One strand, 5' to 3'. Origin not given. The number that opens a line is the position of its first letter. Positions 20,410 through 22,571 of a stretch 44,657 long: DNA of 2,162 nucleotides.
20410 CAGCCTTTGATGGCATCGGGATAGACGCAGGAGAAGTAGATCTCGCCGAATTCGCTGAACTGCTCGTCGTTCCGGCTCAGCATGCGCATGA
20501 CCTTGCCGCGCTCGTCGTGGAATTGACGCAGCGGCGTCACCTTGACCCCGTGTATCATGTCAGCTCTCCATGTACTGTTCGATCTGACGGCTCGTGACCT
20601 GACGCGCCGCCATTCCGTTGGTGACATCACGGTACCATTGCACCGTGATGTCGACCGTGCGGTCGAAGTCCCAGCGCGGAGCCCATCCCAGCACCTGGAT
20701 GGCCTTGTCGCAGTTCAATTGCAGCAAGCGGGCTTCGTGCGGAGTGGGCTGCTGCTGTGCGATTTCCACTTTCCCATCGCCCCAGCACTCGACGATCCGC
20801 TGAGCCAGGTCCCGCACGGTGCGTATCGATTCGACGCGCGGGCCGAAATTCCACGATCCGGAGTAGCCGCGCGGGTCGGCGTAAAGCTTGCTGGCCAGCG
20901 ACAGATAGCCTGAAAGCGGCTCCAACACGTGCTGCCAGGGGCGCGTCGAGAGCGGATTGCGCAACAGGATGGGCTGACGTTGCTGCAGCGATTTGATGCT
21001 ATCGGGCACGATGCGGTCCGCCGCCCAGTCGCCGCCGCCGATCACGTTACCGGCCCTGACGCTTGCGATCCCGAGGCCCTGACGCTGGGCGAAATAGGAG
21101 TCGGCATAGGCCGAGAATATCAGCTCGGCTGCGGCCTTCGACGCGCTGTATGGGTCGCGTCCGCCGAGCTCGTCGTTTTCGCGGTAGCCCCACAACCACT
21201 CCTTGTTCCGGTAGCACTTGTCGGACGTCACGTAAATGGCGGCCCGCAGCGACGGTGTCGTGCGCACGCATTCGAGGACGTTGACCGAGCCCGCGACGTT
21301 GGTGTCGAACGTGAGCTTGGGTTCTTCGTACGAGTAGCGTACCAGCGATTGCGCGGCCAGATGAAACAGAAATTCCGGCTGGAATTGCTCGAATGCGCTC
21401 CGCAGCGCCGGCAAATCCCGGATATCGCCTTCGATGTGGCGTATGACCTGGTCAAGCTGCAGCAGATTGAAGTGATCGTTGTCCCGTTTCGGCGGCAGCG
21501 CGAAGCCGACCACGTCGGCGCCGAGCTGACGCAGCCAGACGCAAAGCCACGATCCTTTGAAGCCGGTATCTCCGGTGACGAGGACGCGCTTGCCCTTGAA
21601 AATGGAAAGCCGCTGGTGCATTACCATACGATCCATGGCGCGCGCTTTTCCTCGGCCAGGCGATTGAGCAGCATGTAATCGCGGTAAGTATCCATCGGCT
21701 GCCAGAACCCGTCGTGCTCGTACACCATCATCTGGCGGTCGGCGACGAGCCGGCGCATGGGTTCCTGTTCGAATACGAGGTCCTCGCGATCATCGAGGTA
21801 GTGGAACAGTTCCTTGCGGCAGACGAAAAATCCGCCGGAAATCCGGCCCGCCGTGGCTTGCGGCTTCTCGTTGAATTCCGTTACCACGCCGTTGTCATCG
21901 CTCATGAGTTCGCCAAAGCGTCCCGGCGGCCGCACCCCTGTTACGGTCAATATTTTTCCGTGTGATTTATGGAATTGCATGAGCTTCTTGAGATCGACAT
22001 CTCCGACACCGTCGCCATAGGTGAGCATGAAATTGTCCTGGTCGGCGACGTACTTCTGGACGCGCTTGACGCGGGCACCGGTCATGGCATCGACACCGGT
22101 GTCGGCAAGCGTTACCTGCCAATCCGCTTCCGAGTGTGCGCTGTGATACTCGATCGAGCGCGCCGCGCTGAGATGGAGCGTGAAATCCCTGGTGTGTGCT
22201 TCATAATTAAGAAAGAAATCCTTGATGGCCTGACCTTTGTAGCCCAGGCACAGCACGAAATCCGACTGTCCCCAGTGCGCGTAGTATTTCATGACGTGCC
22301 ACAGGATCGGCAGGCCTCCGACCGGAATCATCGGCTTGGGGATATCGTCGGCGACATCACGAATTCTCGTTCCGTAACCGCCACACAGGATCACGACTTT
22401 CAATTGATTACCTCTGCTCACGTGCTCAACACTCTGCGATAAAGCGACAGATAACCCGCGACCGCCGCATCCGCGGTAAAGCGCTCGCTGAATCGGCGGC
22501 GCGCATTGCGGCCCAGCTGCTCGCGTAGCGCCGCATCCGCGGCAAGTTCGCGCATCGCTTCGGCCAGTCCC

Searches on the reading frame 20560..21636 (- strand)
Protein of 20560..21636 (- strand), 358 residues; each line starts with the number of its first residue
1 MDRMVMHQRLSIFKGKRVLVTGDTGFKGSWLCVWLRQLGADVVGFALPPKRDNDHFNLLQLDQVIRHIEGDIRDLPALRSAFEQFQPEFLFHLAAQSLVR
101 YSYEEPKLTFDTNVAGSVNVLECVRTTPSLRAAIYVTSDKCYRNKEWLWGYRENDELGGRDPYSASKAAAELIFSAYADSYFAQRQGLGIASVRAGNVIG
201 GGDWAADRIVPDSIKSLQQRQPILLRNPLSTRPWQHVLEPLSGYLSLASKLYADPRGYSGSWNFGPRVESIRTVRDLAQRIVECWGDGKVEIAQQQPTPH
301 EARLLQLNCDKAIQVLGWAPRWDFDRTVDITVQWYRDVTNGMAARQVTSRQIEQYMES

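Call 8: search_protein_families(library=ncbifam, proteins=[window:20560-21636:-], max_evalue=0.00001)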
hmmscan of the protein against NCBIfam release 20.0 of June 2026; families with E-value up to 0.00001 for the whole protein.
window:20560-21636:- (358 aa): 14 families
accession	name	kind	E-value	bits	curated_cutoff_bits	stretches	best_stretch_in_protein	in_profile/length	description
TIGR02622.1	CDP_4_6_dhtase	equivalog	4e-145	483.4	278.45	1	12-356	1-352/352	CDP-glucose 4,6-dehydratase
TIGR01181.1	dTDP_gluc_dehyt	equivalog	1.7e-30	106.2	365.1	1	17-338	1-314/321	dTDP-glucose 4,6-dehydratase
TIGR04180.1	EDH_00030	hypoth_equivalog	7.3e-23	81.1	475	1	18-322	1-296/297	NAD-dependent 4,6-dehydratase LegB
TIGR01179.1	galE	equivalog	1.3e-19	70.2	262.3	1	17-200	1-178/332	UDP-glucose 4-epimerase GalE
TIGR01472.1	gmd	equivalog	1.9e-17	63.5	415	1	17-181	2-173/342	GDP-mannose 4,6-dehydratase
NF007582.0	PRK10217.1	equivalog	5.1e-13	48.8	698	1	16-340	2-336/355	dTDP-glucose 4,6-dehydratase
NF007490.0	PRK10084.1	subfamily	5.2e-13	48.7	649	1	17-126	2-113/361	dTDP-glucose 4,6-dehydratase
NF042422.1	oxyalk_red_OleD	equivalog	4.8e-10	39.3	580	1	17-181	2-157/329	2-alkyl-3-oxoalkanoate reductase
NF042423.1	oxyalk_red_Shew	equivalog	6.5e-10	38.6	580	1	15-136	8-116/331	2-alkyl-3-oxoalkanoate reductase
NF007956.0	PRK10675.1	subfamily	9.9e-10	38.1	394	1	17-175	2-161/338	UDP-glucose 4-epimerase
TIGR03466.1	HpnA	hypoth_equivalog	5.5e-09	35.3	367.65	1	17-139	2-114/327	hopanoid-associated sugar epimerase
NF011728.1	PRK15181.1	equivalog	1.7e-08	33.9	760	1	13-230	13-230/348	Vi polysaccharide biosynthesis UDP-N-acetylglucosaminuronic acid C-4 epimerase TviC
NF043036.1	ErythonDh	equivalog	9.4e-07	28.3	325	1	17-184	2-170/321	D-erythronate dehydrogenase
TIGR03589.1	PseB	equivalog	4.3e-06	25.9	407.75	0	13-200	2-170/324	UDP-N-acetylglucosamine 4,6-dehydratase (inverting)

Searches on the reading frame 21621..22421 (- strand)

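Call 8: search_protein_families(library=ncbifam, proteins=[window:21621-22421:-], max_evalue=0.00001)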
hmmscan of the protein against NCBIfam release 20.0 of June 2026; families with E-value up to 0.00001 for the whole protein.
window:21621-22421:- (266 aa): 18 families
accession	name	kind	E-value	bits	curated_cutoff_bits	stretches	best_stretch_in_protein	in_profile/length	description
TIGR02623.1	G1P_cyt_trans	equivalog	3.4e-95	318.3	300.25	1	7-266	1-255/255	glucose-1-phosphate cytidylyltransferase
NF049965.1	GlMnHpPGnyltfHddC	equivalog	8.8e-25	87.6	300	1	8-219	2-185/221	D-glycero-D-manno-heptose 1-phosphate guanosyltransferase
NF052502.1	man1P_GTase_Rv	exception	1.4e-24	86.7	440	1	9-249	3-223/352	mannose-1-phosphate guanylyltransferase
TIGR03992.1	Arch_glmU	subfamily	4.4e-24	85.1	292.1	2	8-74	2-68/393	bifunctional sugar-1-phosphate nucleotidylyltransferase/acetyltransferase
NF041313.1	UDPGP_AglF_Halo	equivalog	5.6e-16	58.7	400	1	8-70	2-64/234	UTP--glucose-1-phosphate uridylyltransferase AglF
NF041173.1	Sug_nt_acttase_Thmprot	equivalog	4.3e-15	55.6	600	1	85-249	55-220/405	bifunctional sugar-1-phosphate nucleotidylyltransferase/acetyltransferase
TIGR01208.1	rmlA_long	equivalog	1.4e-11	43.9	320.25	1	8-194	1-166/353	glucose-1-phosphate thymidylyltransferase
NF045761.1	NAMPUrTaseMurU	equivalog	1.2e-10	41.7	250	1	7-69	1-63/226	N-acetylmuramate alpha-1-phosphate uridylyltransferase MurU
NF003670.0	PRK05293.1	equivalog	1.3e-10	40.8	470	1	9-249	7-251/382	glucose-1-phosphate adenylyltransferase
TIGR02091.1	glgC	equivalog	1.6e-10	40.6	424.9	1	9-249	3-252/364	glucose-1-phosphate adenylyltransferase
TIGR01173.1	glmU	equivalog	7.9e-10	38.1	366.85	1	8-191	2-157/452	bifunctional UDP-N-acetylglucosamine diphosphorylase/glucosamine-1-phosphate N-acetyltransferase GlmU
NF002023.0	PRK00844.1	subfamily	3.6e-08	32.6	458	1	7-191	7-185/408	glucose-1-phosphate adenylyltransferase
NF002772.0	PRK02862.1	equivalog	4.2e-08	32.3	537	0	125-189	111-181/429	glucose-1-phosphate adenylyltransferase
NF041135.1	IPPtranDIPPsyn_Thcocales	equivalog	7.3e-08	31.8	580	0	8-72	2-63/419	bifunctional L-myo-inositol-1-phosphate cytidylyltransferase/CDP-L-myo-inositol myo-inositolphosphotransferase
NF010933.0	PRK14353.1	equivalog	1.5e-07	30.4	505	0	6-70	5-66/453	bifunctional UDP-N-acetylglucosamine diphosphorylase/glucosamine-1-phosphate N-acetyltransferase GlmU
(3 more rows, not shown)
